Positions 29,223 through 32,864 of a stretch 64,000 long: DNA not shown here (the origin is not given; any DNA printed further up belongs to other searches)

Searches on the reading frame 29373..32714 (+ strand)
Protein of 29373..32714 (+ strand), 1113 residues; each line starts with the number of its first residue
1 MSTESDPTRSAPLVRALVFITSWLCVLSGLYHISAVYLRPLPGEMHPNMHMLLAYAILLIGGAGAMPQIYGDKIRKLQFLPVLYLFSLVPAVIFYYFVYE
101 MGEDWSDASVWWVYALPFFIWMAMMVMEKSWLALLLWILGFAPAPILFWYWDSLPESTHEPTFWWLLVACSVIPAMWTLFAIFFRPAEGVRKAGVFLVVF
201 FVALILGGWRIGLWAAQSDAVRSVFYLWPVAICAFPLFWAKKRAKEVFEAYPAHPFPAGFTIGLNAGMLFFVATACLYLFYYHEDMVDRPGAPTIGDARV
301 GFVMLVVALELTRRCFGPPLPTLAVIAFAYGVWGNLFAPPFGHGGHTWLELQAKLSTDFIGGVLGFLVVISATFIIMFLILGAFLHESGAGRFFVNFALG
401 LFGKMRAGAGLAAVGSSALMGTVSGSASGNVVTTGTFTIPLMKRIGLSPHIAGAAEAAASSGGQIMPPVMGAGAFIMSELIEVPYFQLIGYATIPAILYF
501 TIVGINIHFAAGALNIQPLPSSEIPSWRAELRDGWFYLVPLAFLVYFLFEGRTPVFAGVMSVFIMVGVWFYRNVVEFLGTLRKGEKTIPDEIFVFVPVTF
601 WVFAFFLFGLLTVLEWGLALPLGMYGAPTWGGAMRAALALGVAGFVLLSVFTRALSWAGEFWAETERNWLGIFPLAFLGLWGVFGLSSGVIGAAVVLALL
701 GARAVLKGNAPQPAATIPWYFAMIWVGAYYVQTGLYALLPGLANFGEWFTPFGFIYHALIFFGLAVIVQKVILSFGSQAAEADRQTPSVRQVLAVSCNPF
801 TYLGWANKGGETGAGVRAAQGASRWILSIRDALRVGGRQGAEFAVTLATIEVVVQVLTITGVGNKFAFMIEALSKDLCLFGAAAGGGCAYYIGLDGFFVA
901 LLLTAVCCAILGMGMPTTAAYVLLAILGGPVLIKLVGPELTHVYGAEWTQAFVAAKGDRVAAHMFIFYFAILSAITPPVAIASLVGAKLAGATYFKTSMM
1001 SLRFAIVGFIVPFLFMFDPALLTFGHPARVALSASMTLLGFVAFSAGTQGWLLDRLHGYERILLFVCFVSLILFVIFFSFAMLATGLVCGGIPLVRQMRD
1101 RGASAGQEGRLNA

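Call 50: search_protein_families(library=pfam, proteins=[window:29373-32714:+], max_evalue=0.0001)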
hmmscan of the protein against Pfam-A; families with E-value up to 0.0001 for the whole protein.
window:29373-32714:+ (1113 aa): 1 family
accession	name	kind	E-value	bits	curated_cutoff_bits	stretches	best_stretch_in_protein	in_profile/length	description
PF06808.19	DctM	-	5.3e-59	200.5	23.8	2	303-574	1-256/413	Tripartite ATP-independent periplasmic transporter, DctM component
